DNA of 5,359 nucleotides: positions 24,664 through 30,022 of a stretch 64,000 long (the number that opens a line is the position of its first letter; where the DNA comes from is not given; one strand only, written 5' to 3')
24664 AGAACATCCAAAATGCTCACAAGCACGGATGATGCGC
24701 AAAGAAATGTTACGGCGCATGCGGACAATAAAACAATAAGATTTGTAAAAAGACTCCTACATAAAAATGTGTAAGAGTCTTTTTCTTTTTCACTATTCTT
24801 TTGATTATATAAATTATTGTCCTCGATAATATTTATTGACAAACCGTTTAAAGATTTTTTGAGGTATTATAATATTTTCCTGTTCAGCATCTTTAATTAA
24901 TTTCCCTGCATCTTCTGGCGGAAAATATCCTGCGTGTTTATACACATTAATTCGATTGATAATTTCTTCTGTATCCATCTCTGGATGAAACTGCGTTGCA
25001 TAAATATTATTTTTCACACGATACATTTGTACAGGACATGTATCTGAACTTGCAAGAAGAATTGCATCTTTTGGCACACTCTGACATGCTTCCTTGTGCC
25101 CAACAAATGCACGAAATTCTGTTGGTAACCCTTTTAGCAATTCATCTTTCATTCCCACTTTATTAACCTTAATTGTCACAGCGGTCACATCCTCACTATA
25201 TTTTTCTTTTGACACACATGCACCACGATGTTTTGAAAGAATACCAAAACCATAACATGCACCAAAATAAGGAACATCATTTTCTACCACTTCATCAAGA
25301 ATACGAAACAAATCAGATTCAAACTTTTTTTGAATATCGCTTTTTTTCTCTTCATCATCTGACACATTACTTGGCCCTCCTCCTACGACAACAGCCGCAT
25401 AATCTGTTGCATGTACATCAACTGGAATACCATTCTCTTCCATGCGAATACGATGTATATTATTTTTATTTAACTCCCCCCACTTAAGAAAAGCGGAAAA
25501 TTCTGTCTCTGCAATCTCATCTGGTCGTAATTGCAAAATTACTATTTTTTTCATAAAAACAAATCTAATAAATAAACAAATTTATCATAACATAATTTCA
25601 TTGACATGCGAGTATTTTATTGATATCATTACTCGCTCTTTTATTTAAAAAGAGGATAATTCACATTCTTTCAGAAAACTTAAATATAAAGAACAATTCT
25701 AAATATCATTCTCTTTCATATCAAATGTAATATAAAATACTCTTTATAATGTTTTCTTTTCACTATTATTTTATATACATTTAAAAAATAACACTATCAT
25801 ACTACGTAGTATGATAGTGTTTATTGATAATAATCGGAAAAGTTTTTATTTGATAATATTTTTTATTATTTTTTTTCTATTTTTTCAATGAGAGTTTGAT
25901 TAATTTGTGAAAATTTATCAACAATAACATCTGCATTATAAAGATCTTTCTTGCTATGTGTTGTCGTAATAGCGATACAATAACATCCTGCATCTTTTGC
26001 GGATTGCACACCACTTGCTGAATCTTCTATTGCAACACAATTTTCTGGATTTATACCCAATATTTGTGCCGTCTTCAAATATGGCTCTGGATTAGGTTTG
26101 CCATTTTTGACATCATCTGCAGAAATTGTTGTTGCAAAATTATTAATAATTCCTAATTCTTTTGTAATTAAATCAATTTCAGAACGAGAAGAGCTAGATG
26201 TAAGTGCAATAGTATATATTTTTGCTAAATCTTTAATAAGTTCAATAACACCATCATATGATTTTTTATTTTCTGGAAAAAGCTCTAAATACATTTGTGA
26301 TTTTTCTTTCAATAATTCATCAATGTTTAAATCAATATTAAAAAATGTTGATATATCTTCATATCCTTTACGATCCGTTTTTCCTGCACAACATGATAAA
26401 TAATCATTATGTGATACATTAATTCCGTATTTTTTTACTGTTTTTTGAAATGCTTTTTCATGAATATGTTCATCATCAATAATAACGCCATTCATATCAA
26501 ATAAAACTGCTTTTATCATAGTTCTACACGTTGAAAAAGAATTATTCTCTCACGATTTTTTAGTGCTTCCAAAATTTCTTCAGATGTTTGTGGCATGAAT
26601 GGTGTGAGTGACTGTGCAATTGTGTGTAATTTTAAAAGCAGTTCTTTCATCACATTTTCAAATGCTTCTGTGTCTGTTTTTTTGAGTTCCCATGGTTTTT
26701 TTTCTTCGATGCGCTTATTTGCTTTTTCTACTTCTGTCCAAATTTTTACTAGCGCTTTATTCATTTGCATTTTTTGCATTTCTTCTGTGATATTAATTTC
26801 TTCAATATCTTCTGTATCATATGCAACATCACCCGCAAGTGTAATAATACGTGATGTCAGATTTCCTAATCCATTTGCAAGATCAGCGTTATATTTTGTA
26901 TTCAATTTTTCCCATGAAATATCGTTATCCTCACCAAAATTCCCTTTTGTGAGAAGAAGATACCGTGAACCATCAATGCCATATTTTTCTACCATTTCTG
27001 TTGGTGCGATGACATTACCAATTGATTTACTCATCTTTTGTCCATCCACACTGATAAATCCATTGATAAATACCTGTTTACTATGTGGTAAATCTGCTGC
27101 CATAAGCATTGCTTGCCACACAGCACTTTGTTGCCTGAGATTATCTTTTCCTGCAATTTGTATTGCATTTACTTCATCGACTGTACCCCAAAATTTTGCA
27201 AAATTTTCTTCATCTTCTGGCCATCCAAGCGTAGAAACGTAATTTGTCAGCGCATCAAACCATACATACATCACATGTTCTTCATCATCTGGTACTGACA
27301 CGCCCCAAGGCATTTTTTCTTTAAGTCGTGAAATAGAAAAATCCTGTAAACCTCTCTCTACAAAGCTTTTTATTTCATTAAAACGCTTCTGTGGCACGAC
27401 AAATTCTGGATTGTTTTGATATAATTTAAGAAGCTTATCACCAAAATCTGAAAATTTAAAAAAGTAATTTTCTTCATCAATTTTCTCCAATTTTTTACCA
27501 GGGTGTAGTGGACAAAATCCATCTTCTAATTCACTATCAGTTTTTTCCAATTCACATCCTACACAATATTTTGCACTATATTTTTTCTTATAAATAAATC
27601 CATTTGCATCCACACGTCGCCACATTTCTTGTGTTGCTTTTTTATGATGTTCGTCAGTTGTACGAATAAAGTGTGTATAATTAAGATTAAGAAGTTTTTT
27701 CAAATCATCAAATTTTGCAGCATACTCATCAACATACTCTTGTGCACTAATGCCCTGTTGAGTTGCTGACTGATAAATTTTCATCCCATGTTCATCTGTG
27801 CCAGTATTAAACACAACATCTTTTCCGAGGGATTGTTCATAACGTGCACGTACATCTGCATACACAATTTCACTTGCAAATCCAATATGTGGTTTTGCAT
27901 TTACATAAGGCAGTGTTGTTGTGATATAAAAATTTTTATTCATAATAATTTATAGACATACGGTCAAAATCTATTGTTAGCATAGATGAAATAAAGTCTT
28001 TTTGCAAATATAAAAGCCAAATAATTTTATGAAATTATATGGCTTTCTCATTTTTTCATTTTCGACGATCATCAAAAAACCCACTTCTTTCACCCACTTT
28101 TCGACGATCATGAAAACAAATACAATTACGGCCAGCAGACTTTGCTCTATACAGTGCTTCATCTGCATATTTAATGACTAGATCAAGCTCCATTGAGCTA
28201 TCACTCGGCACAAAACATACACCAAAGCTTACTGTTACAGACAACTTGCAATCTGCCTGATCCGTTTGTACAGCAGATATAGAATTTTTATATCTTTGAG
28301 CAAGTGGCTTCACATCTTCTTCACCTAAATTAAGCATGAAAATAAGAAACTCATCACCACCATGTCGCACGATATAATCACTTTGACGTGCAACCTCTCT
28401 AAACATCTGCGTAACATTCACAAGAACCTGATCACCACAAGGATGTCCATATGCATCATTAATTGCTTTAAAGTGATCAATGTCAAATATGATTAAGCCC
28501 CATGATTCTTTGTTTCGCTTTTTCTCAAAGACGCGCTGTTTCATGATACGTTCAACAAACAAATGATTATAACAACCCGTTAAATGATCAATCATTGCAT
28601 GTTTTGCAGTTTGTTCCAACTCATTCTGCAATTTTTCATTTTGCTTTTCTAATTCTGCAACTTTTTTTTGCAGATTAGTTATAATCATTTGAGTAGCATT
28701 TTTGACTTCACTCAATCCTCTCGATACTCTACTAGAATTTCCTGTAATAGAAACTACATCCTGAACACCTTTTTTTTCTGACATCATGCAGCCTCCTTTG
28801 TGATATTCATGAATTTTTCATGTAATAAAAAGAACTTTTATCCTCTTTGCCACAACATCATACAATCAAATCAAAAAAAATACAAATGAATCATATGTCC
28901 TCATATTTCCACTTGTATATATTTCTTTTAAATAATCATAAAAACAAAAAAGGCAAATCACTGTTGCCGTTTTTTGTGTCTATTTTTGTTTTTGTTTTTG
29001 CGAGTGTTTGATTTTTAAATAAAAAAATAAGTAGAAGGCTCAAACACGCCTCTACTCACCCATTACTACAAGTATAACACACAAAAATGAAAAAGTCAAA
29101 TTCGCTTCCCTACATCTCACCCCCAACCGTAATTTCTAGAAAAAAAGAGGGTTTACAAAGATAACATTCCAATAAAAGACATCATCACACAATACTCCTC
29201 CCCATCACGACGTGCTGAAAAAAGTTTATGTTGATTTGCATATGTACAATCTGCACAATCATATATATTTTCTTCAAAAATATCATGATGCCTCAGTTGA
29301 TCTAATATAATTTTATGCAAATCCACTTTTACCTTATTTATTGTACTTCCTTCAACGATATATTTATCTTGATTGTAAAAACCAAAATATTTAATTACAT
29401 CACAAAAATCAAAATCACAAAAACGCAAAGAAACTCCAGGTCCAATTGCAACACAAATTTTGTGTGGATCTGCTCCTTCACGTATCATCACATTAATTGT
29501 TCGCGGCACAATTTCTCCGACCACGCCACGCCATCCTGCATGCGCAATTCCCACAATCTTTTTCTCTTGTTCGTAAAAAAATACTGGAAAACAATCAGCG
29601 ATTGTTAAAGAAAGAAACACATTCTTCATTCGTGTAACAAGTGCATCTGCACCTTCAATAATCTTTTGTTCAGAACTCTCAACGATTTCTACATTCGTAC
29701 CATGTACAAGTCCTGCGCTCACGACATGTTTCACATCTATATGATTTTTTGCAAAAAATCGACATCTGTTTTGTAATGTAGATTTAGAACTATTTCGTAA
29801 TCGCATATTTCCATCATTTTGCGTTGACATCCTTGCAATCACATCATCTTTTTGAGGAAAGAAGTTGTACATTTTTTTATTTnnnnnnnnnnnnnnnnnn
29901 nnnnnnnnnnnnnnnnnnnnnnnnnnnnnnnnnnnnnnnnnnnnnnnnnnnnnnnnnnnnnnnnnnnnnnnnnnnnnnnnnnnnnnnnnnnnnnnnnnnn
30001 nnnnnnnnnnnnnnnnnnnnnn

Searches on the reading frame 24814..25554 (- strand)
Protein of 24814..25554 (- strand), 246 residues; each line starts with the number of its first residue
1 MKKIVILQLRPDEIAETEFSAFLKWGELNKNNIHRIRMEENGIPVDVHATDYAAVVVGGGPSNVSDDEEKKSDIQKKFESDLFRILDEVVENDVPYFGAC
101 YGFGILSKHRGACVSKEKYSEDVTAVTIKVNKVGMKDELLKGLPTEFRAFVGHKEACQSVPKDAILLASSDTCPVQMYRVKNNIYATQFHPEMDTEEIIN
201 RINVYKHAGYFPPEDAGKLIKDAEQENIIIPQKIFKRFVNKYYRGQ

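Call 15: search_protein_families(library=pfam, proteins=[window:24814-25554:-], max_evalue=0.001)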
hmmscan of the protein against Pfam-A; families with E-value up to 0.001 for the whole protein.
window:24814-25554:- (246 aa): 1 family
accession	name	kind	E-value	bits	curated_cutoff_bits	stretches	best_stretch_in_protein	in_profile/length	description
PF00117.34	GATase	-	5.3e-18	65.8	22.8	1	48-195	39-175/190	Glutamine amidotransferase class-I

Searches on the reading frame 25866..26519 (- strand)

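Call 15: search_protein_families(library=pfam, proteins=[window:25866-26519:-], max_evalue=0.001)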
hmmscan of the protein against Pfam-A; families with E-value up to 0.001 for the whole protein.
window:25866-26519:- (217 aa): 4 families
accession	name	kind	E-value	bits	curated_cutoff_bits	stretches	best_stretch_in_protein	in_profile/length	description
PF13419.12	HAD_2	-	8.1e-32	111.2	23.8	1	5-184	1-178/178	Haloacid dehalogenase-like hydrolase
PF00702.32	Hydrolase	-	1.2e-26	94.7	26.4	1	2-178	1-191/191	haloacid dehalogenase-like hydrolase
PF13242.12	Hydrolase_like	-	2e-06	28.1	22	1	140-201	3-70/75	HAD-hyrolase-like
PF03031.24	NIF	-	0.00066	19.8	21.8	0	90-181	42-131/160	NLI interacting factor-like phosphatase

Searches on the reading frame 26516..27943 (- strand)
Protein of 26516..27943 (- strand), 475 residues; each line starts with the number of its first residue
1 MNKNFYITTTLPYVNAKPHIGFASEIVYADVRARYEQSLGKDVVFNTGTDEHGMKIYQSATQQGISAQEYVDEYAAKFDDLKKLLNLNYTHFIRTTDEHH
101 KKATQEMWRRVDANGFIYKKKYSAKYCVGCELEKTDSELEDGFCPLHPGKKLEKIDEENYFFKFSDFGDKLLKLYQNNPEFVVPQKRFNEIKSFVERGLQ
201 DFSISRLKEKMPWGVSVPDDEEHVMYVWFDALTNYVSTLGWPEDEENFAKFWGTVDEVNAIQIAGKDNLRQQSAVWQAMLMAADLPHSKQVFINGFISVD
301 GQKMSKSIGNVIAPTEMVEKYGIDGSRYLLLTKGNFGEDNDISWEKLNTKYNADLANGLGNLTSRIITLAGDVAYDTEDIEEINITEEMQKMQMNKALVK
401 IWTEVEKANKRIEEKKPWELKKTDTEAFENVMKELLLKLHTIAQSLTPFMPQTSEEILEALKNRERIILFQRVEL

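Call 15: search_protein_families(library=pfam, proteins=[window:26516-27943:-], max_evalue=0.001)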
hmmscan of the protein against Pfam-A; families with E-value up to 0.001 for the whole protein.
window:26516-27943:- (475 aa): 5 families
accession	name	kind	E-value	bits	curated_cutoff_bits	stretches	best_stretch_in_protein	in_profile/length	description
PF09334.17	tRNA-synt_1g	-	3.6e-97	326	20.1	1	6-366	2-390/391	tRNA synthetases class I (M)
PF00133.28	tRNA-synt_1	-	4.3e-33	115.1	22.7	2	221-340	295-411/414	tRNA synthetases class I (I, L, M and V)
PF01406.26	tRNA-synt_1e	-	6.4e-14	52.5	27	2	284-333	234-283/301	tRNA synthetases class I (C) catalytic domain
PF08264.19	Anticodon_1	-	6.3e-07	29.8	25.1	1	384-469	14-101/148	Anticodon-binding domain of tRNA ligase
PF19303.5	Anticodon_3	-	7.5e-06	26.3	23.5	1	385-465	25-105/152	Anticodon binding domain of methionyl tRNA ligase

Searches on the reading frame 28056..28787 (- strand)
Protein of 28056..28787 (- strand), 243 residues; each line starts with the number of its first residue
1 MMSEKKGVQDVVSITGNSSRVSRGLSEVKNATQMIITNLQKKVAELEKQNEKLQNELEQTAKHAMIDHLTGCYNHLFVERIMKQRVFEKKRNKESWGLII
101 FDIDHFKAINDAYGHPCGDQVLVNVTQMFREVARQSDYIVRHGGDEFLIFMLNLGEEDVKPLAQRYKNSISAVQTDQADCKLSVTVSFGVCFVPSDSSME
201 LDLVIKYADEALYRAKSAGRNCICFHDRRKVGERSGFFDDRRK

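Call 15: search_protein_families(library=pfam, proteins=[window:28056-28787:-], max_evalue=0.001)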
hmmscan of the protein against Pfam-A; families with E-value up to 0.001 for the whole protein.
window:28056-28787:- (243 aa): 3 families
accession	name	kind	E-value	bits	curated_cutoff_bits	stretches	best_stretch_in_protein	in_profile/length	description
PF00990.26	GGDEF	-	1.4e-40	139.2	23.8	1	64-221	1-160/161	Diguanylate cyclase, GGDEF domain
PF22335.1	Cas10-Cmr2_palm2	-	4.4e-05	24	27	1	128-224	42-133/133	Cas10/Cmr2, second palm domain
PF00170.26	bZIP_1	-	0.00057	20.4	27.6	0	33-63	25-55/64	bZIP transcription factor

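Call 53: search_protein_families(library=padloc, proteins=[window:28056-28787:-], max_evalue=0.001)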
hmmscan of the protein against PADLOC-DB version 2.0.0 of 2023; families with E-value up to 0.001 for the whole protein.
window:28056-28787:- (243 aa): 3 families
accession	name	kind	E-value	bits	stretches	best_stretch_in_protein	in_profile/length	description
PDLC01444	Cas10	-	5.1e-05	20.3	1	59-235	426-517/605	CAS-III; effector_LS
PDLC01292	Cas10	-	6e-05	20.7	0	157-224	330-387/387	CAS-III; effector_LS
PDLC01422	Cas10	-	0.00015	18.9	0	163-232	350-412/519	CAS-III; effector_LS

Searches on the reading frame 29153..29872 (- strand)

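Call 15: search_protein_families(library=pfam, proteins=[window:29153-29872:-], max_evalue=0.001)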
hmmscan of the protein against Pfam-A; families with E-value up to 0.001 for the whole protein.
window:29153-29872:- (239 aa): 1 family
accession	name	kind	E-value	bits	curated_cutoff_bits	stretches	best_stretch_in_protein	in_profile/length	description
PF02578.20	Cu-oxidase_4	-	8.3e-48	163.3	22.9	1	25-234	21-237/238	Multi-copper polyphenol oxidoreductase laccase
